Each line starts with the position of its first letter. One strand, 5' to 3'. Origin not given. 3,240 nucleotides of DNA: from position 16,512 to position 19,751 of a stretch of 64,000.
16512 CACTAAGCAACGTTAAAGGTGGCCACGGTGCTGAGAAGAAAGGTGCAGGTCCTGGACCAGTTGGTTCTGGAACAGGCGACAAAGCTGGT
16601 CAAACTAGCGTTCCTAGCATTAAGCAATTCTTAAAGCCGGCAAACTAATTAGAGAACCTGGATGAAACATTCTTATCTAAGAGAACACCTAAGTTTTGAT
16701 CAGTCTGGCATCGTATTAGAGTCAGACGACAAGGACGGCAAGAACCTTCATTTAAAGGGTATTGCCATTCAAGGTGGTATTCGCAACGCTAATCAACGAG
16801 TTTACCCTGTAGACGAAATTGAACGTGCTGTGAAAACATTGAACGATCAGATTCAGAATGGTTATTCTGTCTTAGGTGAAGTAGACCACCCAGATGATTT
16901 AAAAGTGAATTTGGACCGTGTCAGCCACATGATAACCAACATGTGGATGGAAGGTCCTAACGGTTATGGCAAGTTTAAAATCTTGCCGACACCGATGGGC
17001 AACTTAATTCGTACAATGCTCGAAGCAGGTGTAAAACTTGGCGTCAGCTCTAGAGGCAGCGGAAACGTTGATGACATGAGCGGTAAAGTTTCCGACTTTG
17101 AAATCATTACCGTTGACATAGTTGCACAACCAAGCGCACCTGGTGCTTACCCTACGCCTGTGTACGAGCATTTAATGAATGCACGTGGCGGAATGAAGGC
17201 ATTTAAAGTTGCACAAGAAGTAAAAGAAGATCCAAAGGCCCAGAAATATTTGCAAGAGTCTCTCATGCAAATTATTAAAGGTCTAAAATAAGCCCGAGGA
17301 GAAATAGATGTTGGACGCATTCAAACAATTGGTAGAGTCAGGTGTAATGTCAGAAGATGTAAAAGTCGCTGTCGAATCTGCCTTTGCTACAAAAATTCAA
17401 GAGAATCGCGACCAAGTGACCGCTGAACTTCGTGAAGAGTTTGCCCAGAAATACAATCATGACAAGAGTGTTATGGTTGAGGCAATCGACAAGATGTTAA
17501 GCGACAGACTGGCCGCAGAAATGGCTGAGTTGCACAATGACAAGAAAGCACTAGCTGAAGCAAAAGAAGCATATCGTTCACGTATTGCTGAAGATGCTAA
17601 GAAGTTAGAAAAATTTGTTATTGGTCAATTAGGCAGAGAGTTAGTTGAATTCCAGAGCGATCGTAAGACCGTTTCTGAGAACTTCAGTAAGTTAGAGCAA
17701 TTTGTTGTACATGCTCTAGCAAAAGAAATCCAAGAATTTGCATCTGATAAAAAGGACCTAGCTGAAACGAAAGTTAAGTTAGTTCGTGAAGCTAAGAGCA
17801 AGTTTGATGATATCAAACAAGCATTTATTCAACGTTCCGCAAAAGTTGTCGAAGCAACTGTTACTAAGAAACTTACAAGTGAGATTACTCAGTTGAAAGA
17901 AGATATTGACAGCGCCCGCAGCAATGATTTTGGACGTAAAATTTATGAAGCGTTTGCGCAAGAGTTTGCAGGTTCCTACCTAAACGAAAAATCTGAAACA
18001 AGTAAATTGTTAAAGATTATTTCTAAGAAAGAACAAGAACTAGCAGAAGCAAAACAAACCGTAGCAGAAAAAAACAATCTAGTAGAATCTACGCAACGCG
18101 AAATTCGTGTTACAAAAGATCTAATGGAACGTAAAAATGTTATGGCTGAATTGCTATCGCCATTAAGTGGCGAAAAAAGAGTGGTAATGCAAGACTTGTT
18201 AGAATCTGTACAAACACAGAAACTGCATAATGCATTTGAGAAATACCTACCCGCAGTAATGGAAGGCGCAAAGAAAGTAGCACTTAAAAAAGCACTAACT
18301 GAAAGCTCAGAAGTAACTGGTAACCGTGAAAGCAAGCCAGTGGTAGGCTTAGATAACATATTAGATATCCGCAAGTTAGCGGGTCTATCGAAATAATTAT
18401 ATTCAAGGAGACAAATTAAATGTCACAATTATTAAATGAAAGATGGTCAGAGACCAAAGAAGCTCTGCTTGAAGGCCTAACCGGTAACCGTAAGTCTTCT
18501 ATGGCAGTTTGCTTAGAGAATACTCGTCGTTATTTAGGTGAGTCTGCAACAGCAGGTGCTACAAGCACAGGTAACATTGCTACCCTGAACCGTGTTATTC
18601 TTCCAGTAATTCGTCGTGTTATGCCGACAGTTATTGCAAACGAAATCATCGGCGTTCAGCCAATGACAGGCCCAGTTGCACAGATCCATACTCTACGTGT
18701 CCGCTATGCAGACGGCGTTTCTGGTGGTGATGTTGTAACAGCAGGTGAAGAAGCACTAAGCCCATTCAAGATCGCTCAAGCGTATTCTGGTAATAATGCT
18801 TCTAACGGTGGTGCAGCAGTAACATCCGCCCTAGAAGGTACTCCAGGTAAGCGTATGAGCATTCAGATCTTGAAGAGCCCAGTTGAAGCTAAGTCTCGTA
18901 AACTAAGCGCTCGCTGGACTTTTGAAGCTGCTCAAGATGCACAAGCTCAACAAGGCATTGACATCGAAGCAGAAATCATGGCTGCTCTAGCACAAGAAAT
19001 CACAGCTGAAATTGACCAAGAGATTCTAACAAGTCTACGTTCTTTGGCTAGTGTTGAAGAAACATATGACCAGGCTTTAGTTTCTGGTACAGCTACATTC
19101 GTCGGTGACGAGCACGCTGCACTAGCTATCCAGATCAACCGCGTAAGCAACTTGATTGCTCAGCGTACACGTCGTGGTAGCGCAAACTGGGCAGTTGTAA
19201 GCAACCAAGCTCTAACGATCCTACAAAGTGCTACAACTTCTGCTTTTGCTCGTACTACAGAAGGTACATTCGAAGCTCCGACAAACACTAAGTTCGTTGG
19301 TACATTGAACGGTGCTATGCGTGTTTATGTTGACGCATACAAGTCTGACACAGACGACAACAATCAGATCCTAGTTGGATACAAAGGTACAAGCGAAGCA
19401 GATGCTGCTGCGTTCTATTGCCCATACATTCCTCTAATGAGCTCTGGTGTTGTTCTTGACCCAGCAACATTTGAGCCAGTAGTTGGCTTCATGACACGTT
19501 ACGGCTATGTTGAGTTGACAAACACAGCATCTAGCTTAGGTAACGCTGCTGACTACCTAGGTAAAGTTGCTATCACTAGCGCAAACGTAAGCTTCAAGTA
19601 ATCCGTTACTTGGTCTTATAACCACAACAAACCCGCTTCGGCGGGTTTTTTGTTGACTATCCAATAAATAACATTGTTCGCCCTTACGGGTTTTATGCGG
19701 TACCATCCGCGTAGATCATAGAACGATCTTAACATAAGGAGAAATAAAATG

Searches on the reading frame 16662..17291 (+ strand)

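Call 6: search_protein_families(library=pfam, proteins=[window:16662-17291:+], max_evalue=0.01)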
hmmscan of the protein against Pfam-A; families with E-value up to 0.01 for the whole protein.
window:16662-17291:+ (209 aa): 1 family
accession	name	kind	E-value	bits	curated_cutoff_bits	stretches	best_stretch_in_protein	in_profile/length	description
PF03420.18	Peptidase_S77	-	1.2e-24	87.4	27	1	26-166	41-190/198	Prohead core protein serine protease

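Call 7: search_protein_families(library=phrogs, proteins=[window:16662-17291:+], max_evalue=0.01)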
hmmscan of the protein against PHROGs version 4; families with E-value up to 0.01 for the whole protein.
window:16662-17291:+ (209 aa): 3 families
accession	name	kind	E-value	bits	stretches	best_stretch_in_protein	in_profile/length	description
phrog_207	-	head and packaging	2.7e-59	202.5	1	6-208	16-216/519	head maturation protease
phrog_22848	-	unknown function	0.00022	20.4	1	102-167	233-304/991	-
phrog_3014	-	head and packaging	0.0027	17.9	0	39-162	37-188/266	head maturation protease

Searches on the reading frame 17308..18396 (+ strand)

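Call 6: search_protein_families(library=pfam, proteins=[window:17308-18396:+], max_evalue=0.01)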
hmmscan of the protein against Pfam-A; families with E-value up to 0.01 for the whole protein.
window:17308-18396:+ (362 aa): 0 families

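Call 7: search_protein_families(library=phrogs, proteins=[window:17308-18396:+], max_evalue=0.01)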
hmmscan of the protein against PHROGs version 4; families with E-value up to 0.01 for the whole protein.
window:17308-18396:+ (362 aa): 2 families
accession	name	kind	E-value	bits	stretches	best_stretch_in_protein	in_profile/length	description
phrog_10922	-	unknown function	2.6e-84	284.4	1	5-345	4-348/375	-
phrog_13567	-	unknown function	0.0035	18.3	1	74-146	11-80/82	-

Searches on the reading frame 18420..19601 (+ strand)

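Call 6: search_protein_families(library=pfam, proteins=[window:18420-19601:+], max_evalue=0.01)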
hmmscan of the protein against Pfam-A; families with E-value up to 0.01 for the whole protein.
window:18420-19601:+ (393 aa): 1 family
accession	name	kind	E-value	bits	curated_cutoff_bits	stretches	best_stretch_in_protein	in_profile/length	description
PF07068.17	Gp23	-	4e-98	329.7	24.4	1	53-383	1-374/376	Major capsid protein Gp23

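Call 7: search_protein_families(library=phrogs, proteins=[window:18420-19601:+], max_evalue=0.01)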
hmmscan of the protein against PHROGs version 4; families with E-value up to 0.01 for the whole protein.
window:18420-19601:+ (393 aa): 6 families
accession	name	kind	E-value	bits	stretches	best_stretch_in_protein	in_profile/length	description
phrog_138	-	head and packaging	1.4e-99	335.2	1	3-391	4-434/444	major head protein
phrog_1014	-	unknown function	8.9e-11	42.1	1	152-329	328-507/567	-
phrog_12830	-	head and packaging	4.3e-06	28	1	60-92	96-128/128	major head protein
phrog_20655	-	head and packaging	5.2e-06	26.3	1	10-102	52-139/534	major head protein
phrog_14392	-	unknown function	0.00016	22.4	1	187-210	22-45/47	-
phrog_24330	-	tail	0.0047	17.7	1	195-325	7-140/196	tail fiber protein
